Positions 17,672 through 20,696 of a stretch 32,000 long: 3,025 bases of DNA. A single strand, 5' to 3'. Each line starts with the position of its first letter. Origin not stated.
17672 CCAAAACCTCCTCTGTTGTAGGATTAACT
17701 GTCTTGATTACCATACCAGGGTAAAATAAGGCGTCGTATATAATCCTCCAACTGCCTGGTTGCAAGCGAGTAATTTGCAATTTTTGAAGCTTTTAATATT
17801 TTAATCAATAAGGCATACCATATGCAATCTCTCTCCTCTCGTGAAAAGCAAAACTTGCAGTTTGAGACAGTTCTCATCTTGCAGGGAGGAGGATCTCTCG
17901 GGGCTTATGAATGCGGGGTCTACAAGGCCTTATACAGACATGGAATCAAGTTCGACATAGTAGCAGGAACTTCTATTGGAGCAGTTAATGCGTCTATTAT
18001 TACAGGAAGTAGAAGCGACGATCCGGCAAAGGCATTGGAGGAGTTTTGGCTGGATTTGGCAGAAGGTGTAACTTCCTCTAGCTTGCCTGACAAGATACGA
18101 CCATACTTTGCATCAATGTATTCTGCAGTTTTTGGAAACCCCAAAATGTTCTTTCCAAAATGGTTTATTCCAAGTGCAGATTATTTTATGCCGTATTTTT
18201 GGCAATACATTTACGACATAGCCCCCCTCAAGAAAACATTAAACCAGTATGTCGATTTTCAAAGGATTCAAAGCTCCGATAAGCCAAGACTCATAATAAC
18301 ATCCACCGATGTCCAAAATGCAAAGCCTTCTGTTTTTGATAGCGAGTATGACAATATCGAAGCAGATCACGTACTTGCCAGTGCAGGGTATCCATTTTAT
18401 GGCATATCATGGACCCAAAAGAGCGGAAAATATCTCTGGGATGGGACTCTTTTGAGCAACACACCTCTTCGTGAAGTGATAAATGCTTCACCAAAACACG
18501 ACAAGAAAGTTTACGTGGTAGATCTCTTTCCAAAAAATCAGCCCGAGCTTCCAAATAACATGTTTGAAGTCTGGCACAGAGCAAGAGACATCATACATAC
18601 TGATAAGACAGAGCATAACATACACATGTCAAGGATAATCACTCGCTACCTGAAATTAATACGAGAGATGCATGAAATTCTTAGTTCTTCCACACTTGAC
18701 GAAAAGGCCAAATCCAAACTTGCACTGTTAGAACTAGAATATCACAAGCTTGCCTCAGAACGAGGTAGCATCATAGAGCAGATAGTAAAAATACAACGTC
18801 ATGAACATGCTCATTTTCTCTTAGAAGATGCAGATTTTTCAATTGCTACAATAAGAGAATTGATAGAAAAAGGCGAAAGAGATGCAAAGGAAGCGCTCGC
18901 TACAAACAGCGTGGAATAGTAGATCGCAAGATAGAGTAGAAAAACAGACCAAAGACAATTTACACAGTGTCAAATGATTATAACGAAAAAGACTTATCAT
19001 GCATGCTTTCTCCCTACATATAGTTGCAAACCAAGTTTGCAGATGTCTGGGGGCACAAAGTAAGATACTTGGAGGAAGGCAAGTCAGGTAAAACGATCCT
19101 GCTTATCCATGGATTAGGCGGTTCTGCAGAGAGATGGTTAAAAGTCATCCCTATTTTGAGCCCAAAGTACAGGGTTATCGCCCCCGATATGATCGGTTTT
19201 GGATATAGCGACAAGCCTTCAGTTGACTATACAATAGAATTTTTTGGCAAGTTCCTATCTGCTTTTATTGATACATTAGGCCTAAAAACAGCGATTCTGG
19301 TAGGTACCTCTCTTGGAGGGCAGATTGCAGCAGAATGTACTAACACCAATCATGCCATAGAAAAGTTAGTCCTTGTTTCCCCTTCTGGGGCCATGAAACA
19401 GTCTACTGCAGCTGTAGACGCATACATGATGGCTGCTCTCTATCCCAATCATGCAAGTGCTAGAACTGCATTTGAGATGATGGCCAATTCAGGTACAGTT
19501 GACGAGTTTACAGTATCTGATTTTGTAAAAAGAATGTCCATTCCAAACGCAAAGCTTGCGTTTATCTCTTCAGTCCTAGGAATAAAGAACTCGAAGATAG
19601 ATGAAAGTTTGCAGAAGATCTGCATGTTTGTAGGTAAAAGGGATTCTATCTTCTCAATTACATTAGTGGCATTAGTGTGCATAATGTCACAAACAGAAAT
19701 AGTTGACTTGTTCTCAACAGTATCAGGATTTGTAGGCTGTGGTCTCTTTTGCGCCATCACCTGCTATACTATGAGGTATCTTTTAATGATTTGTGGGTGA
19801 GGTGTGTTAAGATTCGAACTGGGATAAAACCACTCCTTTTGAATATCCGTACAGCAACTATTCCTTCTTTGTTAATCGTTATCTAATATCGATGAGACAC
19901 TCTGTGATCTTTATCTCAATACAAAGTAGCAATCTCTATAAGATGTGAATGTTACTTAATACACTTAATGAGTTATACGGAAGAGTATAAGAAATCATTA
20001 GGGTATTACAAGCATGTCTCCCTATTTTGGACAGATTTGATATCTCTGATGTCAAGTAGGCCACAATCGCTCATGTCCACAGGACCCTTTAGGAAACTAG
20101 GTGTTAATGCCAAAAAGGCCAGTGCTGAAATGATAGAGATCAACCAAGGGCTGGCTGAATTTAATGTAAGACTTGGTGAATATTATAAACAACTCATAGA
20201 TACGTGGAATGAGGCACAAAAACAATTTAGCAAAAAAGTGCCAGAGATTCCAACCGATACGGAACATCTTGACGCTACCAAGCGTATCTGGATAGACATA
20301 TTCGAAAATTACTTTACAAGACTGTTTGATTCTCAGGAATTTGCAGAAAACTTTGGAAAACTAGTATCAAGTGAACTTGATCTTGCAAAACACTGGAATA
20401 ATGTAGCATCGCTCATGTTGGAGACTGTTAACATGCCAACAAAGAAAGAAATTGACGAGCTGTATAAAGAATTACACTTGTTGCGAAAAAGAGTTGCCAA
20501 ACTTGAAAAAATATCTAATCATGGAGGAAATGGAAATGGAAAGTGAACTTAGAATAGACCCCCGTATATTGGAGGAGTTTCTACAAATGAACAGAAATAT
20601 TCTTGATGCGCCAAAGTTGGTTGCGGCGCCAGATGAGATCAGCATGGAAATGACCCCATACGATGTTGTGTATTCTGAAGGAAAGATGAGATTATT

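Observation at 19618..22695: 3,068-bp inversion carrying the phaEC/phaRP core splits two genes at a 5-bp inverted microhomology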

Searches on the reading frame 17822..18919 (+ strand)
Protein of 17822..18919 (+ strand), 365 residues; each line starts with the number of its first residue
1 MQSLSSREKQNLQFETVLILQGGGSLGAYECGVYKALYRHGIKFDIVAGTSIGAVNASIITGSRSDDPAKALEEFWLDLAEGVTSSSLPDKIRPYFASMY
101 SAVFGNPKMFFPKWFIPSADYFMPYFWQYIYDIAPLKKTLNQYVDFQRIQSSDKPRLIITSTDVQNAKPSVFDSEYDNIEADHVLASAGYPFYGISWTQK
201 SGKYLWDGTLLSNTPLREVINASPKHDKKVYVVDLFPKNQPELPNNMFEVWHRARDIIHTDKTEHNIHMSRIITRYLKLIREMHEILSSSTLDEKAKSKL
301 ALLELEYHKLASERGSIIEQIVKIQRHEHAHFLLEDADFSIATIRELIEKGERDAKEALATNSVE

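Call 6: search_protein_families(library=pfam, proteins=[window:17822-18919:+], max_evalue=0.01)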
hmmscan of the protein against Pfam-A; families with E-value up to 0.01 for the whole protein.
window:17822-18919:+ (365 aa): 2 families
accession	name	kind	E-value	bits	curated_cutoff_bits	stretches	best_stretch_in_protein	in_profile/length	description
PF01734.28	Patatin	-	9.4e-27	94.9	27.7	1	18-219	1-190/191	Patatin-like phospholipase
PF12536.13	DUF3734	-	5.3e-05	23.9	22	1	259-363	3-98/106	Patatin phospholipase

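Call 23: search_protein_families(library=ncbifam, proteins=[window:17822-18919:+], max_evalue=0.01)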
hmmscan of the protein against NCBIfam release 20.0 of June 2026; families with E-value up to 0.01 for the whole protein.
window:17822-18919:+ (365 aa): 4 families
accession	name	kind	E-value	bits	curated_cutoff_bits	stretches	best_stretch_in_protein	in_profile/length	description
NF041079.1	CBASS_lipase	equivalog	8e-10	38.5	200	2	82-309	50-290/317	CBASS cGAMP-activated phospholipase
NF053870.1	DS2_1_antiphage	equivalog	0.00011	21.6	400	1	17-63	2-53/299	anti-phage phospholipase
NF007623.0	PRK10279.1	equivalog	0.00025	20.3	272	1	18-60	8-50/301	patatin-like phospholipase RssA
TIGR03607.1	TIGR03607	subfamily_domain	0.0084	15.1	262.45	0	37-80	57-101/732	patatin-like protein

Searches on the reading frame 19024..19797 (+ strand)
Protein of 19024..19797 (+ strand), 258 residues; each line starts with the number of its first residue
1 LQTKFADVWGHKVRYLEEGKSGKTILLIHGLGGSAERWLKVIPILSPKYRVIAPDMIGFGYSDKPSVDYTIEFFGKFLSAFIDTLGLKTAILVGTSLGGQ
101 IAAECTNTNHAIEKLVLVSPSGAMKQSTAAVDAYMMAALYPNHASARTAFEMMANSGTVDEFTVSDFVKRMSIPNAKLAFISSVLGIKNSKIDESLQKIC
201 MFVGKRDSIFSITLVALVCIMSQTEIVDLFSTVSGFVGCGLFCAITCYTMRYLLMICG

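Call 14: list_cluster_members(proteins=[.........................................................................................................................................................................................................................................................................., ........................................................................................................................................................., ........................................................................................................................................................, window:19024-19797:+, window:22643-23011:+])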
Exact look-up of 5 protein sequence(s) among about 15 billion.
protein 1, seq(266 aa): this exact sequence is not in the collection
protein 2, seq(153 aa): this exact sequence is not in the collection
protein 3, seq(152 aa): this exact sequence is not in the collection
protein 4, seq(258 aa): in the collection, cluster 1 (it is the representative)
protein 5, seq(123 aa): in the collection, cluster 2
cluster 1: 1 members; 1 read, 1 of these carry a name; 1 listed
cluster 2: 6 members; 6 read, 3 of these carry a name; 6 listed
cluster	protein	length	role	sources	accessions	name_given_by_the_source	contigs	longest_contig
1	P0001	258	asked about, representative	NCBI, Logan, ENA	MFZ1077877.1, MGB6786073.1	MAG: alpha/beta hydrolase [Nitrosotalea sp.]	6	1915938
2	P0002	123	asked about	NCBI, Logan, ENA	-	-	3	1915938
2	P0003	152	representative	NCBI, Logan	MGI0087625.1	MAG: hypothetical protein ACREBI_06655 [Nitrosotalea sp.]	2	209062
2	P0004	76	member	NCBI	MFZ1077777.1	MAG: hypothetical protein WAN47_10155 [Nitrosotalea sp.]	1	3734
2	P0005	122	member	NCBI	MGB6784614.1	MAG: hypothetical protein WBE60_01915, partial [Nitrosotalea sp.]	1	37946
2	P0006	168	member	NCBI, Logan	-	-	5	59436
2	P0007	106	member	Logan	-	-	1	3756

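Call 15: find_encoding_contigs(protein=P0001, flank=6000, max_places=10)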
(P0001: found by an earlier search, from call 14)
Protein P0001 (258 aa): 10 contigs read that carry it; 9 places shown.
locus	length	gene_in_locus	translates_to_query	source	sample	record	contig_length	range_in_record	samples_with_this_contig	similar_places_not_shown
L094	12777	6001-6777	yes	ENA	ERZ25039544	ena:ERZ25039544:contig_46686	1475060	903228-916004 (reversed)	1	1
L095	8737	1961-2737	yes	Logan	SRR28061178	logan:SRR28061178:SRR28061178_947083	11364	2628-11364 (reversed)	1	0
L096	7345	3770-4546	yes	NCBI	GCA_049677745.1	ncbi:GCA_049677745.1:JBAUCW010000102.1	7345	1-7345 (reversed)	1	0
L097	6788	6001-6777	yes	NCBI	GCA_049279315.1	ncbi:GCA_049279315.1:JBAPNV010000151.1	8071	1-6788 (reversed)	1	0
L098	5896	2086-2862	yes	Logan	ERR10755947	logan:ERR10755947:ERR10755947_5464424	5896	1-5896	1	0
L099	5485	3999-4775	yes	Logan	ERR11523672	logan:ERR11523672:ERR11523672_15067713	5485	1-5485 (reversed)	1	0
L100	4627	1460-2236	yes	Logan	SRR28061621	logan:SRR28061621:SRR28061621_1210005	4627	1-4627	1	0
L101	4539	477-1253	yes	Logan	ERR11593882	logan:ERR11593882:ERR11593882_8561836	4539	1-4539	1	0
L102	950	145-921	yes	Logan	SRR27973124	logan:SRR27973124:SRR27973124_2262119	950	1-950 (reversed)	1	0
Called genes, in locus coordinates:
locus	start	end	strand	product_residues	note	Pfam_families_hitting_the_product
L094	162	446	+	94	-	-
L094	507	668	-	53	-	-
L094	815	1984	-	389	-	PF00390:malic, PF00208:ELFV_dehydrog (faint), PF00670:AdoHcyase_NAD (faint), PF03949:Malic_M, PF00899:ThiF (weak)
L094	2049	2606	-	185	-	-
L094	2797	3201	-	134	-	PF20364:DUF6659 (weak)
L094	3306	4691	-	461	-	PF00171:Aldedh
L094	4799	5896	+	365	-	PF01734:Patatin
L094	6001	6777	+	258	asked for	PF00561:Abhydrolase_1, PF12146:Hydrolase_4, PF12697:Abhydrolase_6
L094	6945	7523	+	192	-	PF09712:PHA_synth_III_E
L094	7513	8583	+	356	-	PF07167:PhaC_N, PF00561:Abhydrolase_1, PF12146:Hydrolase_4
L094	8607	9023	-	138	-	-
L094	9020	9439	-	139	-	-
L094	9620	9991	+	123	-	-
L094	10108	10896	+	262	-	PF00561:Abhydrolase_1, PF12146:Hydrolase_4, PF12697:Abhydrolase_6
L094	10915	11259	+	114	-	PF04343:DUF488, PF22751:DUF488-N3a, PF22752:DUF488-N3i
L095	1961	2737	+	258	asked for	PF00561:Abhydrolase_1, PF12146:Hydrolase_4, PF12697:Abhydrolase_6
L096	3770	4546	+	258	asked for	PF00561:Abhydrolase_1, PF12146:Hydrolase_4, PF12697:Abhydrolase_6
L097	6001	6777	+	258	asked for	PF00561:Abhydrolase_1, PF12146:Hydrolase_4, PF12697:Abhydrolase_6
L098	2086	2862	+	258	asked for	PF00561:Abhydrolase_1, PF12146:Hydrolase_4, PF12697:Abhydrolase_6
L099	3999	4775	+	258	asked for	PF00561:Abhydrolase_1, PF12146:Hydrolase_4, PF12697:Abhydrolase_6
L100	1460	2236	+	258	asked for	PF00561:Abhydrolase_1, PF12146:Hydrolase_4, PF12697:Abhydrolase_6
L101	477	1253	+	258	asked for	PF00561:Abhydrolase_1, PF12146:Hydrolase_4, PF12697:Abhydrolase_6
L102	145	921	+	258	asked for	PF00561:Abhydrolase_1, PF12146:Hydrolase_4, PF12697:Abhydrolase_6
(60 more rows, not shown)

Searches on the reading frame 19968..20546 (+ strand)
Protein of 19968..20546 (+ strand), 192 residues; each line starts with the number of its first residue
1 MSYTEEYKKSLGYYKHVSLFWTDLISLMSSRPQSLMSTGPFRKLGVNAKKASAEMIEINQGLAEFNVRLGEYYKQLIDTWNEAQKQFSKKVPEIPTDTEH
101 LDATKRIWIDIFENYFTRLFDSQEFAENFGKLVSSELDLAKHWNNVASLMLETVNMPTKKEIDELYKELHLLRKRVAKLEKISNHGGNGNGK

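Call 6: search_protein_families(library=pfam, proteins=[window:19968-20546:+], max_evalue=0.01)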
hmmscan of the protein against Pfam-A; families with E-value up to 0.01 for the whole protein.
window:19968-20546:+ (192 aa): 1 family
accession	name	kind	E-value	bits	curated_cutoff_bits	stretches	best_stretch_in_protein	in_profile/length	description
PF09712.15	PHA_synth_III_E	-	1.7e-13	51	25.7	1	58-179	186-310/311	Poly(R)-hydroxyalkanoic acid synthase subunit (PHA_synth_III_E)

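Call 23: search_protein_families(library=ncbifam, proteins=[window:19968-20546:+], max_evalue=0.01)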
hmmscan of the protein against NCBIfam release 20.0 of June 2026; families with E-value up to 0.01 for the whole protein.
window:19968-20546:+ (192 aa): 4 families
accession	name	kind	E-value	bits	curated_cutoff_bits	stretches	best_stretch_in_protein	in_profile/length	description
TIGR01834.1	PHA_synth_III_E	subfamily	1.2e-09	38.1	154.95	1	61-181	191-314/324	class III poly(R)-hydroxyalkanoic acid synthase subunit PhaE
TIGR01837.1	PHA_granule_1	subfamily_domain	1.5e-05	25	94.7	1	139-180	75-116/118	poly(hydroxyalkanoate) granule-associated protein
NF040692.1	recomb_assoc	equivalog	0.0019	17.8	40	1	70-150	62-138/207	gamma-mobile-trio protein GmtX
TIGR02132.1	phaR_Bmeg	equivalog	0.0027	17.6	148.4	1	120-180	32-92/189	polyhydroxyalkanoic acid synthase subunit PhaR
